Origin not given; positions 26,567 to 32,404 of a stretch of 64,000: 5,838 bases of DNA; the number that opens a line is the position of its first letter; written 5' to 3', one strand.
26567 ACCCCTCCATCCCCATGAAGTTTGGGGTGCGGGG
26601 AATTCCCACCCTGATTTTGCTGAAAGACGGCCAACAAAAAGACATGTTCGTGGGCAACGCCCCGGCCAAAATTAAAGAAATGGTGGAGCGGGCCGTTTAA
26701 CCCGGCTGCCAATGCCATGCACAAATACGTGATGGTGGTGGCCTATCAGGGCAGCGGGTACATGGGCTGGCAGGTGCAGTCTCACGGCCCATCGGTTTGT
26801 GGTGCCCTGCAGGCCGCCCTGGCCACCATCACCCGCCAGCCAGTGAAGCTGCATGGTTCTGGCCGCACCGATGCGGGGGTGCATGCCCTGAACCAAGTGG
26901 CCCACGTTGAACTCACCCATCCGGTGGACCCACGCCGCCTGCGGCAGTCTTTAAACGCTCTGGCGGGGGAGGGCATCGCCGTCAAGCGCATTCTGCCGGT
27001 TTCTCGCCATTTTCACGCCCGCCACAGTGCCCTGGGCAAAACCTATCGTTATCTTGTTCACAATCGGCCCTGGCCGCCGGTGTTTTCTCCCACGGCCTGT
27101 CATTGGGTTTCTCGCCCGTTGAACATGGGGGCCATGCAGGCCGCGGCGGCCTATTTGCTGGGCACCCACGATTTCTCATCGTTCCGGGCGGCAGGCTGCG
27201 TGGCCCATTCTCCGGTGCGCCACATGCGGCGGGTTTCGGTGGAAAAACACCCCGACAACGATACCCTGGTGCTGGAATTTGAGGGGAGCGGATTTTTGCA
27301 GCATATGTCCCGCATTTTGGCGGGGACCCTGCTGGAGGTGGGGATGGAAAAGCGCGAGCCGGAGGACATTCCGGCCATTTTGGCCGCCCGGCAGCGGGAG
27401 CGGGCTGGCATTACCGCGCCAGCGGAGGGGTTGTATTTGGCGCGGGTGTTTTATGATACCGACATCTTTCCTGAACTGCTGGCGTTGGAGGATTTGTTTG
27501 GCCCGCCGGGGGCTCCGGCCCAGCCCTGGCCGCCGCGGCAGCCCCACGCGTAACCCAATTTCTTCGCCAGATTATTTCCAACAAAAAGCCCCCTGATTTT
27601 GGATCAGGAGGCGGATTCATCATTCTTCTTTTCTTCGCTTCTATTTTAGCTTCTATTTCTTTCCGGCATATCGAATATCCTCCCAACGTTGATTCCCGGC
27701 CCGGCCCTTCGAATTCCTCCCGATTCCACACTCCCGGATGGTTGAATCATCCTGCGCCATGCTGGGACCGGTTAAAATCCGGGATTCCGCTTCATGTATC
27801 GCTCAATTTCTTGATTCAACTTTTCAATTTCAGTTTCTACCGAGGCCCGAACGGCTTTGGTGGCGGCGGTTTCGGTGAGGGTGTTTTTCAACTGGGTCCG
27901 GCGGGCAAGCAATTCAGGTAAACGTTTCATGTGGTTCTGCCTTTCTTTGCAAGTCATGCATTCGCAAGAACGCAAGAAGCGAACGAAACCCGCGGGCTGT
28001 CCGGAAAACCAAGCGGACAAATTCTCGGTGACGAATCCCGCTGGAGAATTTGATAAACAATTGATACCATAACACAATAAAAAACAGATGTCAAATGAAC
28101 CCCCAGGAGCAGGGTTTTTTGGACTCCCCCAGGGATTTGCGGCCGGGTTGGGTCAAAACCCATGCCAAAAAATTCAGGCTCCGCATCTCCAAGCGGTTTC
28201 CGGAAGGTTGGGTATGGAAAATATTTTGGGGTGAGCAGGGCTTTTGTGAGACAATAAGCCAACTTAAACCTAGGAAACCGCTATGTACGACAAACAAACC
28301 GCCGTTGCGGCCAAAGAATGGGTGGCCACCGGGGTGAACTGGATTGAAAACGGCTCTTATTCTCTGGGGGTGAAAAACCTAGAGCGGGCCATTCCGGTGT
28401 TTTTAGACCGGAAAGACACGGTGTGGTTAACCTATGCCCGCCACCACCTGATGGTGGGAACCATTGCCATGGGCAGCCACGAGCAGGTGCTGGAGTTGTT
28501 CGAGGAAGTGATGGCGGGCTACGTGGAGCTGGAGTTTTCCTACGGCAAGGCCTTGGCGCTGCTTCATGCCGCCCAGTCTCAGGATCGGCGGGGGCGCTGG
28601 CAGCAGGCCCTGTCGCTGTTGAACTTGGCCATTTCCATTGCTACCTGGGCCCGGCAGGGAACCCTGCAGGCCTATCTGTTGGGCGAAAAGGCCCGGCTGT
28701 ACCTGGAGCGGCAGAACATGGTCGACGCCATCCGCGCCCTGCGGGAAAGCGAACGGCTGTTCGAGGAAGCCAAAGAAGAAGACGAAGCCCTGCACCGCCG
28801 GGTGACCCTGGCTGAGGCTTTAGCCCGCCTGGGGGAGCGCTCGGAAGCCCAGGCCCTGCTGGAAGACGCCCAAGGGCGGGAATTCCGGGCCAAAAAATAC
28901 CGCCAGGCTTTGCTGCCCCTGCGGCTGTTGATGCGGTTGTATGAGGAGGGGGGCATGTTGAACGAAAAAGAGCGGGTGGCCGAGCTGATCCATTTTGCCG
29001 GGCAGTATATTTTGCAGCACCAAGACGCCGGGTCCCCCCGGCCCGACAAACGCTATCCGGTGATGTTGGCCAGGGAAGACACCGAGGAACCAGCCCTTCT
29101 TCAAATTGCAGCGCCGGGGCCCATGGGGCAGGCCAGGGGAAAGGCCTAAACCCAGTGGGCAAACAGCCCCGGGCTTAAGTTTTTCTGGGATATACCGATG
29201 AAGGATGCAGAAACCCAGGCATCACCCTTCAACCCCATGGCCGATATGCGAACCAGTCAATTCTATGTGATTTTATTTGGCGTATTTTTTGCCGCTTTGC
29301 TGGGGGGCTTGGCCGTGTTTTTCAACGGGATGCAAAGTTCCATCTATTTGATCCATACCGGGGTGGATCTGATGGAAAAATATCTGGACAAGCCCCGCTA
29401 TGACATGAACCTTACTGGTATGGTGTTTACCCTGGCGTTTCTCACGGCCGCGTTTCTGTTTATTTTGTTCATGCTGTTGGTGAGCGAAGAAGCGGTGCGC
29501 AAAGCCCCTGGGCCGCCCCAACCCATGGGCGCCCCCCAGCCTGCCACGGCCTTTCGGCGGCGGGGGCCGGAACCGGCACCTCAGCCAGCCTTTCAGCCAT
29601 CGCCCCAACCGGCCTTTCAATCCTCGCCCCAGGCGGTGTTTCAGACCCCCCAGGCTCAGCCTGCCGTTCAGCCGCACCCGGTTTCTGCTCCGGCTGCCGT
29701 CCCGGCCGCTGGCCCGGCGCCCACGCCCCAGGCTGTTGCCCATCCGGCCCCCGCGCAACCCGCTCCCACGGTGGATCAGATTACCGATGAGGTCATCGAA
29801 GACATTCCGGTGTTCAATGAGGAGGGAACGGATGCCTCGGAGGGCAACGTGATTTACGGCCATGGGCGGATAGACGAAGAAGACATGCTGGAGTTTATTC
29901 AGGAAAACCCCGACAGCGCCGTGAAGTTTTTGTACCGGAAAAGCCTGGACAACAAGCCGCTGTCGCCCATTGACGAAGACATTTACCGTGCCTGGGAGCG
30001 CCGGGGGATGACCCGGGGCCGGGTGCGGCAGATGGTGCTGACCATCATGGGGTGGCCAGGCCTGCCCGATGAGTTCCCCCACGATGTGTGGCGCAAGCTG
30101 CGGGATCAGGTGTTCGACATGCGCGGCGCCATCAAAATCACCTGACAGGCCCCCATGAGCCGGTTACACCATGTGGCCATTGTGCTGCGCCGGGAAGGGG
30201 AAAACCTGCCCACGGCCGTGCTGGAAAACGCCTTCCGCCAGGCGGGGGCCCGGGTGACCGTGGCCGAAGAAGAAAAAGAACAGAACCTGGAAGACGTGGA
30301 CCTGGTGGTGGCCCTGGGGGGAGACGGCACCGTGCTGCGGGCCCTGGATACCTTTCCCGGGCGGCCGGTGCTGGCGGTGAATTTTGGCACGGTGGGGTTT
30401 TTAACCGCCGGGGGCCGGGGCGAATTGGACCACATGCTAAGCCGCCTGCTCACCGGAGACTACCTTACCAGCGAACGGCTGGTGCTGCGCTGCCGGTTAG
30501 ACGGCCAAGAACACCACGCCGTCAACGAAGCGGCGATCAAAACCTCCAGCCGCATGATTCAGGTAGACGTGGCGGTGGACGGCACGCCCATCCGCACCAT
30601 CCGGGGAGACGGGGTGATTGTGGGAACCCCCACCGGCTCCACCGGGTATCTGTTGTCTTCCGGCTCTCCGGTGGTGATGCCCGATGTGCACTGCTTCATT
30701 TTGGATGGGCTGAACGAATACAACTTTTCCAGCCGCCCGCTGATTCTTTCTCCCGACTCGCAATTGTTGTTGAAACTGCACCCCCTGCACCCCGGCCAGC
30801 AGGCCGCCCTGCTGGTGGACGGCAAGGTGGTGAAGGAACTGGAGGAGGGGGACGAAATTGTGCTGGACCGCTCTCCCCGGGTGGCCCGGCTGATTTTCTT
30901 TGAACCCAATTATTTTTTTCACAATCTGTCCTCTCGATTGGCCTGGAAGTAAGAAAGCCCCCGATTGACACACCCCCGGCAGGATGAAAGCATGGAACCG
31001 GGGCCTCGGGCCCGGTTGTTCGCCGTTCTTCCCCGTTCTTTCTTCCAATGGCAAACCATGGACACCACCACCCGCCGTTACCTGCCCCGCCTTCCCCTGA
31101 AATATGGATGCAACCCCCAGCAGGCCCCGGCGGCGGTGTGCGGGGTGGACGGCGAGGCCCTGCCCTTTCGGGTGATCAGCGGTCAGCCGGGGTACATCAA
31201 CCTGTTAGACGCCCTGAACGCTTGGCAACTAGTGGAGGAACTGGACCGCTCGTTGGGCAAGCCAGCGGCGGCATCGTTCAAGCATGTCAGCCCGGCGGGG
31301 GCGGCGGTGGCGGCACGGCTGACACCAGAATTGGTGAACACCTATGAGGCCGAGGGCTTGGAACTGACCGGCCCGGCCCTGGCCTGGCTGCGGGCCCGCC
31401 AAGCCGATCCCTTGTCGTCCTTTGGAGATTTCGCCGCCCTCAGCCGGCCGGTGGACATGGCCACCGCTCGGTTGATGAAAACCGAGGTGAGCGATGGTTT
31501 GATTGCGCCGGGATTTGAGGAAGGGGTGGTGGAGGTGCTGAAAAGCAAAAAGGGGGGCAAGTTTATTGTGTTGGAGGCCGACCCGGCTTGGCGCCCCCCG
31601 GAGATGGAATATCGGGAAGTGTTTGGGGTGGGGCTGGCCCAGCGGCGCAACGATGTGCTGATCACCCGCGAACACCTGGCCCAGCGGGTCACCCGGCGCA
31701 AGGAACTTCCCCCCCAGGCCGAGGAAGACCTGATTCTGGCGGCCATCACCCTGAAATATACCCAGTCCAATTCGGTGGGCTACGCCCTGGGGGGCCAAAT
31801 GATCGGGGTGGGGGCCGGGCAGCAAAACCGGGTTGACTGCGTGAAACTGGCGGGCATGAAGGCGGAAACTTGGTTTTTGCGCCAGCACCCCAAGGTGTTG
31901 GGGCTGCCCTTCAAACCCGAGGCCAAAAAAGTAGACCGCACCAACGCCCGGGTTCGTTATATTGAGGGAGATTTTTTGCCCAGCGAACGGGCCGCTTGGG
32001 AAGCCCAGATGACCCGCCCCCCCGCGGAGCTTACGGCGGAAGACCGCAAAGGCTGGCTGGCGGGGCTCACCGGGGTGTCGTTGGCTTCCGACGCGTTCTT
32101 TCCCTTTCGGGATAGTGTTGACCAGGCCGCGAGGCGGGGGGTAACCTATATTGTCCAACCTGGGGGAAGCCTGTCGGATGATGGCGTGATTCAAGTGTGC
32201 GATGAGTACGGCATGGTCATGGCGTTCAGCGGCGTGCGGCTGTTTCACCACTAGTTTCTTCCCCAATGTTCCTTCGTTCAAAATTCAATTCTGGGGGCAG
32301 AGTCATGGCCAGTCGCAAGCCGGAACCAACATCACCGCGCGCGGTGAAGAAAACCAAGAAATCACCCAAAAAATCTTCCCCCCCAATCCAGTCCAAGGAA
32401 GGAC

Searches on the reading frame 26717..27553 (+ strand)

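Call 63: search_protein_families(library=pfam, proteins=[window:26717-27553:+], max_evalue=0.00001)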
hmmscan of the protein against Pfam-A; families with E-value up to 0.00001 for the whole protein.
window:26717-27553:+ (278 aa): 1 family
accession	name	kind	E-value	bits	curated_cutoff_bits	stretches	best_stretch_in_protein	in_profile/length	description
PF01416.25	PseudoU_synth_1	-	6.8e-39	133.1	23.3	2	143-247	1-108/108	tRNA pseudouridine synthase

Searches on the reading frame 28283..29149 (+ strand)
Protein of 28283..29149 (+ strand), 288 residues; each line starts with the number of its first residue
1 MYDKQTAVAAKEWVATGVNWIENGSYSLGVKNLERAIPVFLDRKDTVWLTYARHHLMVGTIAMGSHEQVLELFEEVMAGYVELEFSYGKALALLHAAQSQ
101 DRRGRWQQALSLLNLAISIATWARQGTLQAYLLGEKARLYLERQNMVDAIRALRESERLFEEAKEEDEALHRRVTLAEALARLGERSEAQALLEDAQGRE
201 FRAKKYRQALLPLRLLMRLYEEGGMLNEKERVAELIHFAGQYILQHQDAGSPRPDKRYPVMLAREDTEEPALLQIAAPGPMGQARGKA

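Call 63: search_protein_families(library=pfam, proteins=[window:28283-29149:+], max_evalue=0.00001)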
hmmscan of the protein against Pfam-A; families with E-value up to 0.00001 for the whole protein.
window:28283-29149:+ (288 aa): 1 family
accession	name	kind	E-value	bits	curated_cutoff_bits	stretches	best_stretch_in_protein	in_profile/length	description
PF13424.12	TPR_12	-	1.9e-06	28.4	30.1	0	62-120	15-75/77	Tetratricopeptide repeat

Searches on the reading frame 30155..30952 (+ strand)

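Call 63: search_protein_families(library=pfam, proteins=[window:30155-30952:+], max_evalue=0.00001)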
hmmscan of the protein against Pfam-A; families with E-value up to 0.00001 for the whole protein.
window:30155-30952:+ (265 aa): 2 families
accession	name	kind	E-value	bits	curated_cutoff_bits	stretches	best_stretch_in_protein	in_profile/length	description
PF20143.4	NAD_kinase_C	-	1.7e-22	80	23.7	1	129-247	9-124/126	ATP-NAD kinase C-terminal domain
PF01513.26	NAD_kinase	-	1.6e-12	48.3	25.5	1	42-103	67-130/130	ATP-NAD kinase N-terminal domain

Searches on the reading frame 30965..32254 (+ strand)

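Call 63: search_protein_families(library=pfam, proteins=[window:30965-32254:+], max_evalue=0.00001)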
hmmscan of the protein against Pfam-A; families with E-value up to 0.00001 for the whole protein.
window:30965-32254:+ (429 aa): 1 family
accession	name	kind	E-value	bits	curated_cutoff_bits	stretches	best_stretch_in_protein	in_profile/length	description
PF01808.24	AICARFT_IMPCHas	-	2.2e-55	188.7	25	1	38-299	72-311/311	AICARFT/IMPCHase bienzyme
